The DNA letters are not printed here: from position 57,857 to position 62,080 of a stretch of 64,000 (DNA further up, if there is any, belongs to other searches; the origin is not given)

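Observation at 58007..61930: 1307-aa SARP-AAA-TPR regulator fused to a periplasmic-type family-5 solute-binding domain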

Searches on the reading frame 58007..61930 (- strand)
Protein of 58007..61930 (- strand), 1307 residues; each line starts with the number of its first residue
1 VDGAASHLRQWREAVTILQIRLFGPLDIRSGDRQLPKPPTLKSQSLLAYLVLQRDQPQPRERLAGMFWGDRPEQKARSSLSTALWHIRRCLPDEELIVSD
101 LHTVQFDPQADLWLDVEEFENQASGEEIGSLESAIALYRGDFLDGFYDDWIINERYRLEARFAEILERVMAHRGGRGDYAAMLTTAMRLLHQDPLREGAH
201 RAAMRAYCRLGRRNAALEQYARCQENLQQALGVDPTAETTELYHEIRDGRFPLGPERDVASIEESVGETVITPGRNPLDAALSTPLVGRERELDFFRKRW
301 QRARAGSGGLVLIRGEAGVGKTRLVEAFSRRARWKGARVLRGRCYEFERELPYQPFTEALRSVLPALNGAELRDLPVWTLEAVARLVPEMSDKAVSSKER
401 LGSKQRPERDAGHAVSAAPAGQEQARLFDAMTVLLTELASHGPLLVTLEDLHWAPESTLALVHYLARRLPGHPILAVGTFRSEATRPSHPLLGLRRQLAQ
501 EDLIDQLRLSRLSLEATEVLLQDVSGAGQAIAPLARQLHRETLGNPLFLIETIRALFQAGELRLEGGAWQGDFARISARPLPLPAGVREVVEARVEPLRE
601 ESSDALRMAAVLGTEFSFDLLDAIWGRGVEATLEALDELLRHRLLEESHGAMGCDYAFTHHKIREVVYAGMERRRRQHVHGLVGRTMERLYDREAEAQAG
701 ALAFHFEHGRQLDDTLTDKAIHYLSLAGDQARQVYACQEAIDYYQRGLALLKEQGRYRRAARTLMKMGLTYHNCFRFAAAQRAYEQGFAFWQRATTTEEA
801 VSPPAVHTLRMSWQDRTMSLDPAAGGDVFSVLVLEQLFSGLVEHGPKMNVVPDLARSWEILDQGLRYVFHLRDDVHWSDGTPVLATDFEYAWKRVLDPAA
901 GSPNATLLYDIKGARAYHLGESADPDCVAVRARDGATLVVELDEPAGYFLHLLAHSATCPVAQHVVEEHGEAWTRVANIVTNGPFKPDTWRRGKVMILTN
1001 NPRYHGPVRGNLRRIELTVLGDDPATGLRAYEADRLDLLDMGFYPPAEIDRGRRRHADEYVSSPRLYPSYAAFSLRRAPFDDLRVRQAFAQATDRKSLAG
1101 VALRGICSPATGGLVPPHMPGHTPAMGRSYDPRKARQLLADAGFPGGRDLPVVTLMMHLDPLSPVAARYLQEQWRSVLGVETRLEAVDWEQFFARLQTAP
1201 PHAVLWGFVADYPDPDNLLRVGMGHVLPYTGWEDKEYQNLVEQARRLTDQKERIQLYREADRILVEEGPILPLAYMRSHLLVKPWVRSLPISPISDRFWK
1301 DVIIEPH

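Call 5: search_protein_families(library=pfam, proteins=[window:58007-61930:-], max_evalue=0.01)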
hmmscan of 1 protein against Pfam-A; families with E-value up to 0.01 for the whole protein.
window:58007-61930:- (1307 aa): 5 families
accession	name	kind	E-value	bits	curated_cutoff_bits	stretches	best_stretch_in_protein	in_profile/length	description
PF00496.27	SBP_bac_5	-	3.1e-74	250.7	32.4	1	849-1219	1-357/368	Bacterial extracellular solute-binding proteins, family 5 Middle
PF13191.12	AAA_16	-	1.3e-30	107.5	32.6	1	285-475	1-165/167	AAA ATPase domain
PF03704.23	BTAD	-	5.5e-28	98.6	22.1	1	125-247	23-146/146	Bacterial transcriptional activator domain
PF00486.34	Trans_reg_C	-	0.0028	18.1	26.2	0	42-95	9-61/77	Transcriptional regulatory protein, C terminal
PF07719.23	TPR_2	-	0.0093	16.5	27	0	205-236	2-33/34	Tetratricopeptide repeat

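Call 6: search_protein_families(library=ncbifam, proteins=[window:58007-61930:-], max_evalue=0.01)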
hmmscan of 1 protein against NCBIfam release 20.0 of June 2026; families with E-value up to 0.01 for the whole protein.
window:58007-61930:- (1307 aa): 13 families
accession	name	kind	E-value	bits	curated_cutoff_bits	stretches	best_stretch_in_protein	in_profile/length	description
NF007287.0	PRK09755.1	equivalog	2.7e-61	208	1098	1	817-1297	43-524/535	ABC transporter substrate-binding protein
NF011684.0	PRK15104.1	equivalog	4.2e-59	200.7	947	1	817-1288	49-523/543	oligopeptide ABC transporter substrate-binding protein OppA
TIGR03903.1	TOMM_kin_cyc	equivalog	1.9e-57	195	705.75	1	276-754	473-924/1267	TOMM system kinase/cyclase fusion protein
NF043070.1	DppA_dipep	equivalog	5.4e-36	124.2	1005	1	838-1304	61-534/535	dipeptide ABC transporter periplasmic-binding protein DppA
NF011942.0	PRK15413.1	equivalog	1.4e-29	103.2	594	1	817-1194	38-390/512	glutathione ABC transporter substrate-binding protein GsiB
NF045467.1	Opp4A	equivalog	4.2e-27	94.6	650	1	833-1287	62-539/556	oligopeptide ABC transporter substrate-binding protein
NF011689.0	PRK15109.1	equivalog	4.8e-25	88.2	560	1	835-1293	63-527/547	ABC transporter substrate-binding protein SapA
TIGR02294.1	nickel_nikA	equivalog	2.7e-24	85.6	393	1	811-1287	10-484/501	nickel ABC transporter substrate-binding protein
NF053617.1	SARPRegAfsRStmc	equivalog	8.1e-13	47.2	1430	1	16-333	27-345/986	SARP-family global regulator AfsR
TIGR04028.1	SBP_KPN_01854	hypoth_equivalog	8.1e-12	44.5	468.5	2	820-887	13-82/509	TIGR04028 family ABC transporter substrate-binding protein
NF045468.1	Opp5A_nikA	equivalog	3.2e-11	42.4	600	2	934-1145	120-319/488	nickel ABC transporter substrate-binding protein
NF047575.1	opine_bind_CntA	exception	3.3e-09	35.8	800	1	838-886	66-113/535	staphylopine-dependent metal ABC transporter substrate-binding lipoprotein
NF041231.1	BagI_FevR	exception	6.6e-07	28.9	500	1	41-251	13-237/315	AfsR/SARP family transcriptional regulator BagI/FevR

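Call 7: find_homologous_proteins(query=window:58007-61888:-)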
Query window:58007-61888:- (1293 aa): 6025 proteins with E <= 0.001 among 8000 candidates; the best 120 are listed.
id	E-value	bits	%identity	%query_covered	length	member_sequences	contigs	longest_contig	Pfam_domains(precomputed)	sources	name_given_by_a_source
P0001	0.0e+0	2962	100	100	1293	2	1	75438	PF03704.24,PF00496.28,PF13191.13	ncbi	-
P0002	0.0e+0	2100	72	100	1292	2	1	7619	PF03704.24,PF00496.28,PF13191.13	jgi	-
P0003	0.0e+0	1814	62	100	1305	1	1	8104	PF03704.24,PF13424.13,PF00496.28,PF13191.13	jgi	jgi:oligopeptide transport system substrate-binding protein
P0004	0.0e+0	1690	60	100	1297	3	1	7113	PF03704.24,PF13424.13,PF00496.28,PF13191.13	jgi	jgi:ABC-type oligopeptide transport system substrate-binding subunit/DNA-binding SARP family transcr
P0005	0.0e+0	1676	59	100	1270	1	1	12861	PF03704.24,PF13424.13,PF00496.28,PF13191.13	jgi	-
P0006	0.0e+0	1663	59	100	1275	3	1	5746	PF03704.24,PF13424.13,PF00496.28,PF13191.13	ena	-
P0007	0.0e+0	1645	59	100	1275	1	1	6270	PF03704.24,PF13424.13,PF00496.28,PF13191.13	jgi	jgi:oligopeptide transport system substrate-binding protein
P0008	0.0e+0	1645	58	100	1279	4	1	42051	PF03704.24,PF13424.13,PF00496.28,PF13401.13,PF13191.13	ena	-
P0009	0.0e+0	1634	59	100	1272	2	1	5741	PF03704.24,PF13424.13,PF00496.28,PF13401.13,PF13191.13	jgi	jgi:oligopeptide transport system substrate-binding protein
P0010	0.0e+0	1631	59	99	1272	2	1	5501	PF03704.24,PF13424.13,PF00496.28,PF13401.13,PF13191.13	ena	-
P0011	0.0e+0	1630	59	100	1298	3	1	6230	PF03704.24,PF13424.13,PF00496.28,PF13191.13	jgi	jgi:ABC-type oligopeptide transport system substrate-binding subunit/DNA-binding SARP family transcr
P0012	0.0e+0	1627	59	100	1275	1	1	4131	PF03704.24,PF13424.13,PF00496.28,PF13401.13,PF13191.13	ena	-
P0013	0.0e+0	1627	59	100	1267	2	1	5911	PF03704.24,PF13424.13,PF00496.28,PF13401.13,PF13191.13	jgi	jgi:ABC-type oligopeptide transport system substrate-binding subunit/DNA-binding SARP family transcr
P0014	0.0e+0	1623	58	100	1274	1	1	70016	PF03704.24,PF13424.13,PF00496.28,PF13401.13,PF13191.13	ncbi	-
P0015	0.0e+0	1622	58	100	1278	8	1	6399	PF03704.24,PF13424.13,PF00496.28,PF13191.13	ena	-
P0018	0.0e+0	1608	58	100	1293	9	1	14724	PF03704.24,PF00496.28,PF13191.13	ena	-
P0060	0.0e+0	1488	55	100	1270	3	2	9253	PF03704.24,PF13424.13,PF00496.28,PF00486.35,PF13191.13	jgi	jgi:ABC-type oligopeptide transport system substrate-binding subunit/DNA-binding SARP family transcr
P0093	0.0e+0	1430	56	94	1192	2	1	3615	PF03704.24,PF13424.13,PF00496.28,PF13401.13,PF13191.13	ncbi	ncbi:MAG: hypothetical protein D6759_06080, partial [Chloroflexi bacterium]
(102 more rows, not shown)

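Call 13: find_related_loci(query=A1, collection=genome_contigs, flank=8000)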
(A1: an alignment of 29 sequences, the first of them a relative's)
Query A1 (1293 aa) in genome_contigs; peptide patterns used: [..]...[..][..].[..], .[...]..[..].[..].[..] (x = any residue, [..] = any of these).
224 stretches matched a pattern; 125 encode a relative of the query (tblastn E <= 1e-3); the best 80 are kept; 76 distinct loci.
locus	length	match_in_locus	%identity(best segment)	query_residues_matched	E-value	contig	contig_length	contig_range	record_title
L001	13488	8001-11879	73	1-1293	0e+0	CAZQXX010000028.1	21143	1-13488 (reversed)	MAG TPA_asm: uncultured Anaerolineales bacterium isolate SRP319275_co2_291 genome assembly, contig: NODE_1891_length_211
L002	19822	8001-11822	58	1-1293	0e+0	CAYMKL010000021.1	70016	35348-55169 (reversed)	MAG TPA_asm: uncultured Anaerolineae bacterium isolate SRP167671_co1_184 genome assembly, contig: NODE_395_length_70016_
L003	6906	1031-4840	59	1-1293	0e+0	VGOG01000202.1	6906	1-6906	MAG: Chloroflexi bacterium isolate K_DeepCast_250m_m2_317 K_DeepCast_250m_m2_317_Ga0194125_10024492, whole genome shotgu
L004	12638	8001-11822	56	4-1293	0e+0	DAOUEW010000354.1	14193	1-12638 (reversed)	MAG TPA_asm: Anaerolineae bacterium isolate N9_380 k139_994077, whole genome shotgun sequence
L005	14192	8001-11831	57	4-1293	0e+0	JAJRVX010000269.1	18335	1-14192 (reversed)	MAG: Chloroflexota bacterium isolate Dive96_bin10.82 k141_2363230, whole genome shotgun sequence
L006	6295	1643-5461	54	1-1293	0e+0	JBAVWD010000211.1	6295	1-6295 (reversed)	MAG: Anaerolineae bacterium isolate MFD01591_ilm_asm_bin2 k127_203201, whole genome shotgun sequence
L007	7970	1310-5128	54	1-1293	0e+0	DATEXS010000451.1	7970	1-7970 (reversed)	MAG TPA_asm: Anaerolineae bacterium isolate SMAG_U8425 k141_921556, whole genome shotgun sequence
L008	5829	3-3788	55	12-1293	0e+0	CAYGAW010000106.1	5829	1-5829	MAG TPA_asm: uncultured Anaerolineales bacterium isolate ERP108616_co1_293 genome assembly, contig: k119_1595522, whole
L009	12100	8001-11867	54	3-1293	0e+0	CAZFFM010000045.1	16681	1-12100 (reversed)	MAG TPA_asm: uncultured Ardenticatenales bacterium isolate binchicken_co172_209 genome assembly, contig: NODE_2849_lengt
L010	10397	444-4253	53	4-1293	0e+0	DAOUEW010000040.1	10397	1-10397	MAG TPA_asm: Anaerolineae bacterium isolate N9_380 k139_1065578, whole genome shotgun sequence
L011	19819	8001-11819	53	1-1293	0e+0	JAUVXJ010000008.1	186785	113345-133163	MAG: Chloroflexota bacterium isolate CSMAG_1213 CSMAG_1213_k141_646971_length_186785_cov_19.9912, whole genome shotgun s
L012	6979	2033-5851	53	1-1293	0e+0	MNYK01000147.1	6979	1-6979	MAG: Desulfobacterales bacterium CG2_30_60_27 cg2_3.0_scaffold_11668_c, whole genome shotgun sequence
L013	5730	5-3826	52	1-1293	0e+0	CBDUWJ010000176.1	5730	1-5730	MAG TPA_asm: uncultured Anaerolineae bacterium isolate SRR22302363_binner13_Refined_38 genome assembly, contig: ERZ25749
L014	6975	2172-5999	53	1-1293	0e+0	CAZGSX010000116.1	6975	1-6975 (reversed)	MAG TPA_asm: uncultured Anaerolineales bacterium isolate SRP319275_co2_215 genome assembly, contig: NODE_11868_length_69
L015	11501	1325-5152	52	1-1293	0e+0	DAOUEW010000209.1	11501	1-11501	MAG TPA_asm: Anaerolineae bacterium isolate N9_380 k139_1409763, whole genome shotgun sequence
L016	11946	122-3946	49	3-1293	0e+0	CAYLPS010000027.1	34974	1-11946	MAG TPA_asm: uncultured Anaerolineaceae bacterium isolate SRP098346_co1_7 genome assembly, contig: NODE_774_length_34974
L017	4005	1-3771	52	43-1293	0e+0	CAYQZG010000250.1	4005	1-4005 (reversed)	MAG TPA_asm: uncultured Anaerolineales bacterium isolate binchicken_co15_218 genome assembly, contig: NODE_24094_length_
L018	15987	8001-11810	49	3-1293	0e+0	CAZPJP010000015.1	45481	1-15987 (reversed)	MAG TPA_asm: uncultured Anaerolineales bacterium isolate SRP319275_co2_257 genome assembly, contig: NODE_392_length_4548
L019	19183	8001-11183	56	234-1293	0e+0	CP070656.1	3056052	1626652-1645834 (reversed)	MAG: Fidelibacterota bacterium isolate bin809 chromosome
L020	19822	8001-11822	48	4-1293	0e+0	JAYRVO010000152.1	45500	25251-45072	MAG: Chloroflexota bacterium isolate NJ_NJASGE3bin.22 k141_1328946, whole genome shotgun sequence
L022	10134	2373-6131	45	21-1293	0e+0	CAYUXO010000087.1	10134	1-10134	MAG TPA_asm: uncultured Anaerolineales bacterium isolate SRP128015_co2_56 genome assembly, contig: NODE_5033_length_1013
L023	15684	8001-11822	47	4-1293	0e+0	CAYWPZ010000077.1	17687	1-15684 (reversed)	MAG TPA_asm: uncultured Caldilineales bacterium isolate binchicken_co107_52 genome assembly, contig: NODE_7738_length_17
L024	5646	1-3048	55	257-1293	0e+0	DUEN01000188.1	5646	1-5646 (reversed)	MAG TPA_asm: Caldilineae bacterium isolate J4 Contig188, whole genome shotgun sequence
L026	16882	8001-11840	52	1-1293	0e+0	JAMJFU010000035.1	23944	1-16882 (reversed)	MAG: Anaerolineae bacterium isolate B4-07 NODE_35_length_23944_cov_5.667253, whole genome shotgun sequence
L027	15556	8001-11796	58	1-1293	0e+0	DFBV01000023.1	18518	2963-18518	MAG TPA_asm: Anaerolineales bacterium UBA3071 UBA3071_contig_29873, whole genome shotgun sequence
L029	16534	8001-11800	44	3-1293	0e+0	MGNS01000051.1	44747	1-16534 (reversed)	MAG: Chloroflexi bacterium RBG_16_57_11 RBG_16_scaffold_1730, whole genome shotgun sequence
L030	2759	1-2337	56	512-1293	0e+0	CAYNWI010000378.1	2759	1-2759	MAG TPA_asm: uncultured Anaerolineae bacterium isolate binchicken_co196_404 genome assembly, contig: NODE_56969_length_2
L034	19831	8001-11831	55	1-1293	0e+0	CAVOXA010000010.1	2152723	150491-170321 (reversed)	MAG: uncultured Chloroflexia bacterium isolate MFD09964.bin.2.208 genome assembly, contig: contig_4639, whole genome sho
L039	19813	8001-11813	50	3-1293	0e+0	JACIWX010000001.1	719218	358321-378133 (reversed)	MAG: Chloroflexota bacterium isolate MAG-37 Chloroflexota_E3_bin22_Scaffold_1, whole genome shotgun sequence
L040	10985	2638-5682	49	1-1293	0e+0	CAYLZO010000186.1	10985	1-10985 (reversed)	MAG TPA_asm: uncultured Anaerolineaceae bacterium isolate SRP141376_co1_201 genome assembly, contig: NODE_11134_length_1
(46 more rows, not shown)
